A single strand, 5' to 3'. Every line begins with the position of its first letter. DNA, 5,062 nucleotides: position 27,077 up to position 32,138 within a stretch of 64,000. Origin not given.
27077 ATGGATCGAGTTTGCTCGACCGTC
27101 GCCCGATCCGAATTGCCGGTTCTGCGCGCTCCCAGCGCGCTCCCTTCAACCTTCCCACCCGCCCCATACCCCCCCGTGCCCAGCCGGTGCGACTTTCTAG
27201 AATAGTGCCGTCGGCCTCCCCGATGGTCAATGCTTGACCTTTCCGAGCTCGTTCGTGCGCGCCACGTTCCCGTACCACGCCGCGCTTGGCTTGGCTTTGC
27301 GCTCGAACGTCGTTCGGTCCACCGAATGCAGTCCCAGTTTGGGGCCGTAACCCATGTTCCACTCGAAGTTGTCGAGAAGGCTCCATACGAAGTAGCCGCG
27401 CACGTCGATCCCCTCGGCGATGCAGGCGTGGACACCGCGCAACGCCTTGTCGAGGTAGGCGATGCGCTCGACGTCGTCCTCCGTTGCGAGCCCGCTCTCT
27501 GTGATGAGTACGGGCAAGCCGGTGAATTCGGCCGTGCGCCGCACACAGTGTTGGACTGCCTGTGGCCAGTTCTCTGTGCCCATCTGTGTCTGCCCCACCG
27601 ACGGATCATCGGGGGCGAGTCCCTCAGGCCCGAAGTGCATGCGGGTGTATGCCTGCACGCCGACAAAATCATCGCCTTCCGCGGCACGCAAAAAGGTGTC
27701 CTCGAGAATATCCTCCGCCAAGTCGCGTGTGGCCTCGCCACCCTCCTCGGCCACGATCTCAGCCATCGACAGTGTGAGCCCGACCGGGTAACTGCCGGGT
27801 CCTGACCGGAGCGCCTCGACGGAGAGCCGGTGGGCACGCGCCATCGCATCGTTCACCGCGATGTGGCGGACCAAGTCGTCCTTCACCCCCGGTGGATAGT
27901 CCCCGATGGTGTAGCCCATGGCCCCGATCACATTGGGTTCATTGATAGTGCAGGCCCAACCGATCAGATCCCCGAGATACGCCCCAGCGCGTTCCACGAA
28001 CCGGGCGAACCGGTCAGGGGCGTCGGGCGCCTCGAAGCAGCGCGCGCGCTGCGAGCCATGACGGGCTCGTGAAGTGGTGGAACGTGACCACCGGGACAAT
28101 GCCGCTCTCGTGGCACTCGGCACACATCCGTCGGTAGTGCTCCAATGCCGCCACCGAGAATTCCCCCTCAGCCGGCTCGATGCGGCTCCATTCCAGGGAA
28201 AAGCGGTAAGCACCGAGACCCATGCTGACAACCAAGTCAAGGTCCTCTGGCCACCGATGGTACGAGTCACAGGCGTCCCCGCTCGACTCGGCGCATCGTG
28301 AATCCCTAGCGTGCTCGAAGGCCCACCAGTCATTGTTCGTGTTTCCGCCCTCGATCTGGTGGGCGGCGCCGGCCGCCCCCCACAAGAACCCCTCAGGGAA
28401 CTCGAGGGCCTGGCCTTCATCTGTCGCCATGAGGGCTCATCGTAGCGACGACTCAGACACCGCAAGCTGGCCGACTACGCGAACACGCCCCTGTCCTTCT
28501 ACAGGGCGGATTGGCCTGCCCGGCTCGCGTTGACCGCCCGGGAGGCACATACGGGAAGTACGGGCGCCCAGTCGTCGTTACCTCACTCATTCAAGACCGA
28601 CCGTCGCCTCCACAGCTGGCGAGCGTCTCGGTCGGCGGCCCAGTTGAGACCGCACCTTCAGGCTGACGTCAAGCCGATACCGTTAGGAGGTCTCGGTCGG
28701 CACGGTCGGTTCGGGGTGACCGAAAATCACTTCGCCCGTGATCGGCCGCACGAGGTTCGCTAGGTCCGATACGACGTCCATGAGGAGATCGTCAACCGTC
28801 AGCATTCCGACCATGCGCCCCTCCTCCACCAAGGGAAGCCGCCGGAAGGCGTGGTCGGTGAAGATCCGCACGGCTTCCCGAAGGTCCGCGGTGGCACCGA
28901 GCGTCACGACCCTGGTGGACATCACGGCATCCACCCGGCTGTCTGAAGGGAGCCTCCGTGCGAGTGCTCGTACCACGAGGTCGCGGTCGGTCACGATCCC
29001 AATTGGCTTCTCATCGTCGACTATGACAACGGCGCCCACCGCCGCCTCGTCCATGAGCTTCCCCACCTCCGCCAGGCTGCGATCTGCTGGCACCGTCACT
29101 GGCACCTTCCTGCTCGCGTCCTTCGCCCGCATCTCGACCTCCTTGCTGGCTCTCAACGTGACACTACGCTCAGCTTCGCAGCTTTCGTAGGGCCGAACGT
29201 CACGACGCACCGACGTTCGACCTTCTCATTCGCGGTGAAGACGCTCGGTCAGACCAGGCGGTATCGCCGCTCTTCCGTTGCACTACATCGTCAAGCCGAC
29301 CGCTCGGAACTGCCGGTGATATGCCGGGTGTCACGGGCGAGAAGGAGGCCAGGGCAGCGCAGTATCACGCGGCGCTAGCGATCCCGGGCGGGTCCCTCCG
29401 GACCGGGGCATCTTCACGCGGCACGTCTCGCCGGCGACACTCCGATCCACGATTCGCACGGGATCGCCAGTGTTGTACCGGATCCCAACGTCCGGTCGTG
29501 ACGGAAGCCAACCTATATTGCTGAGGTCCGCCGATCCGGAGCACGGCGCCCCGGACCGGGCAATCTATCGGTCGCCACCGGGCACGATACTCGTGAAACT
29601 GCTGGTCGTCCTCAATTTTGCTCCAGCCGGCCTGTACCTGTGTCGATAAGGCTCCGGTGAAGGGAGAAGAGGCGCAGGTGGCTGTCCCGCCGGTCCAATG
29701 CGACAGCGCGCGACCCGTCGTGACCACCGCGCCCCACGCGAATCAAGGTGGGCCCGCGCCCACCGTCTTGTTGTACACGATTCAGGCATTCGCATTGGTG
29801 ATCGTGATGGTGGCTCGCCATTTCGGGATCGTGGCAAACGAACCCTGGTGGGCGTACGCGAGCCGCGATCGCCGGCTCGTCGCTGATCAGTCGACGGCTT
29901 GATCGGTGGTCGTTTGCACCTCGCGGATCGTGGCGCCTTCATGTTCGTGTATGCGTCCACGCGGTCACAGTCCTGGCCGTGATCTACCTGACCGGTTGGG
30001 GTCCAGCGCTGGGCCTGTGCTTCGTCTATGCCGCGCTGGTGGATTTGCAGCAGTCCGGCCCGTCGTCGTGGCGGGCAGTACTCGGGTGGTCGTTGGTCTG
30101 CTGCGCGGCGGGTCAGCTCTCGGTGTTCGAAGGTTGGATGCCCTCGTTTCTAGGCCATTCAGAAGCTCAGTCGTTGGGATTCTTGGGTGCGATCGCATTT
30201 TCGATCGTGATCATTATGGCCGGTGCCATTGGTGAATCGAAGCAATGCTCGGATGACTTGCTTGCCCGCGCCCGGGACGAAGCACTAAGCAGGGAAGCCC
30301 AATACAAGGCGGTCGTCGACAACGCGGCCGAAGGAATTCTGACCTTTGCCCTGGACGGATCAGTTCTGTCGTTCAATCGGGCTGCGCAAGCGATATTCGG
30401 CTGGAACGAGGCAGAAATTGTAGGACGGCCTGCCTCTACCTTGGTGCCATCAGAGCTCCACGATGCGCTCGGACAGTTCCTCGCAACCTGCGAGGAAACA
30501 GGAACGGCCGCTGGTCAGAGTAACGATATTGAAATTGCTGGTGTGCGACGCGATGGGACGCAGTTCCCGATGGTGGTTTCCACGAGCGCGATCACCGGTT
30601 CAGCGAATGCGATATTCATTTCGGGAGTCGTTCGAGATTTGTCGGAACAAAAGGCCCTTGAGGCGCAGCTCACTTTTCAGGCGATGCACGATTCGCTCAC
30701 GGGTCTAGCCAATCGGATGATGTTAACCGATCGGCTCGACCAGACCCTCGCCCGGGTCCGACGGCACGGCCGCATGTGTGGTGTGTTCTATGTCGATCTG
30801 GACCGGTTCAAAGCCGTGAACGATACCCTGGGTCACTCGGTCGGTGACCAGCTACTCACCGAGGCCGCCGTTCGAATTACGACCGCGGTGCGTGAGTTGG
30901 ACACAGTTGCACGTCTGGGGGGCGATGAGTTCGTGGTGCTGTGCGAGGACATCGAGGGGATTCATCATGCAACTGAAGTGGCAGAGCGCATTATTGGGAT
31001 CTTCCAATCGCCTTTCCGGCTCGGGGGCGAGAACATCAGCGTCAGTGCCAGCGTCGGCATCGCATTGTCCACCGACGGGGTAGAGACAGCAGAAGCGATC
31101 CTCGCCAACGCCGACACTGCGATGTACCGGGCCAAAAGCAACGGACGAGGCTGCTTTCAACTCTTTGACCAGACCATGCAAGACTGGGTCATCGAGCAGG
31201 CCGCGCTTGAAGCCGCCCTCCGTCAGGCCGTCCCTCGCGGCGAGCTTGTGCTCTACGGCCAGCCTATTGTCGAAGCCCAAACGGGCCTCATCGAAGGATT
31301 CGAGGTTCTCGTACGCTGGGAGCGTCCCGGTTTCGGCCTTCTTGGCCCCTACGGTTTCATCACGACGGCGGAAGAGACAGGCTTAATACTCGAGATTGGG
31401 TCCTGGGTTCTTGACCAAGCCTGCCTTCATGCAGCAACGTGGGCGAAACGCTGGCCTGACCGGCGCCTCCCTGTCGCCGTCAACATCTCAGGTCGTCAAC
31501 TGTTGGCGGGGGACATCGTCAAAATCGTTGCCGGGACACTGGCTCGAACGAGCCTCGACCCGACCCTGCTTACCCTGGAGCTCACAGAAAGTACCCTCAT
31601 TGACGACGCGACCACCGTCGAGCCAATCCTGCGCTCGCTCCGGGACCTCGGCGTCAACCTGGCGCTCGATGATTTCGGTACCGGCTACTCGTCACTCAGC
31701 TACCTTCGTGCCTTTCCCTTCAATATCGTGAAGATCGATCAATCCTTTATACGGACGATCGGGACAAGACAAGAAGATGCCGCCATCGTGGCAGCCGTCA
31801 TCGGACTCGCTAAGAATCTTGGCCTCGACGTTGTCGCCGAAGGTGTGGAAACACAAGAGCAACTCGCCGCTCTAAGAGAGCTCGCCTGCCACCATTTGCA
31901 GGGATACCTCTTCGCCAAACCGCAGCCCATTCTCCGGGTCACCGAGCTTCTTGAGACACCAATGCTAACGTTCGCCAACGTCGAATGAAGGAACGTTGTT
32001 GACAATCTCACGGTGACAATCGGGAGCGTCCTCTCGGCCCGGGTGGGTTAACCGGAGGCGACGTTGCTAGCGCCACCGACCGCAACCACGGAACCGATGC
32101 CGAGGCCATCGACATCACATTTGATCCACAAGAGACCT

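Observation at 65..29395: Dispersed intergenic repeat family with conserved blocks at a fixed 53-54 nt spacing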

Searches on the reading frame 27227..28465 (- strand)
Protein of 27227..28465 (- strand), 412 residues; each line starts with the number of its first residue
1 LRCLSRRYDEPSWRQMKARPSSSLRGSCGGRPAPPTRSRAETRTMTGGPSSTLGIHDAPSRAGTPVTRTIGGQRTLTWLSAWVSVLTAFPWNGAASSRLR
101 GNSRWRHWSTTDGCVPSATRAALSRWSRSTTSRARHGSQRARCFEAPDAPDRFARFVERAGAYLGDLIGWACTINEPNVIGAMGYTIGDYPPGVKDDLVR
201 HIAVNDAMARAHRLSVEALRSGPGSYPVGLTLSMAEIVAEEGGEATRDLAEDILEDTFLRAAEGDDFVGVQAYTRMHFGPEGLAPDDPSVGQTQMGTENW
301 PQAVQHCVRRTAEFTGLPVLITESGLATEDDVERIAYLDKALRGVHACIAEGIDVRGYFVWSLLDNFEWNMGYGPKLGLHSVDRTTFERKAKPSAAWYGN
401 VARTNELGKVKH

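Call 15: search_protein_families(library=pfam, proteins=[window:27227-28465:-], max_evalue=0.01)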
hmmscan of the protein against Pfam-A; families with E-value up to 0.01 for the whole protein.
window:27227-28465:- (412 aa): 1 family
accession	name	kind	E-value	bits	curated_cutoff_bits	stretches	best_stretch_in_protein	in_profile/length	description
PF00232.24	Glyco_hydro_1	-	7.8e-38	130.5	22.6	2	286-406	322-452/453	Glycosyl hydrolase family 1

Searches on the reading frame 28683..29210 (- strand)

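Call 15: search_protein_families(library=pfam, proteins=[window:28683-29210:-], max_evalue=0.01)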
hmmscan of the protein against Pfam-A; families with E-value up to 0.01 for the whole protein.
window:28683-29210:- (175 aa): 1 family
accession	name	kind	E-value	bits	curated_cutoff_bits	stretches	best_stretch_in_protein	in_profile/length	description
PF00571.33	CBS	-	3e-24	85.5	24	2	93-144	1-53/57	CBS domain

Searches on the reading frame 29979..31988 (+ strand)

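Call 15: search_protein_families(library=pfam, proteins=[window:29979-31988:+], max_evalue=0.01)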
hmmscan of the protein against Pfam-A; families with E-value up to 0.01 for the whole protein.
window:29979-31988:+ (669 aa): 6 families
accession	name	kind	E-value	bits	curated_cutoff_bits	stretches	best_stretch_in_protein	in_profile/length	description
PF00563.25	EAL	-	4e-71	239.6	31.3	1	412-648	2-236/236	EAL domain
PF00990.26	GGDEF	-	1.9e-46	158.2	23.8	1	235-391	1-160/161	Diguanylate cyclase, GGDEF domain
PF00989.32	PAS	-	1.7e-12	47.8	22.6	1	108-220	2-112/113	PAS fold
PF13426.13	PAS_9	-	1.4e-10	41.7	27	1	119-223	3-103/103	PAS domain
PF13188.13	PAS_8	-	4.3e-06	26.9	21.8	1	108-157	2-48/65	PAS domain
PF08448.16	PAS_4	-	1.4e-05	25.7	23.1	1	114-225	2-109/110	PAS fold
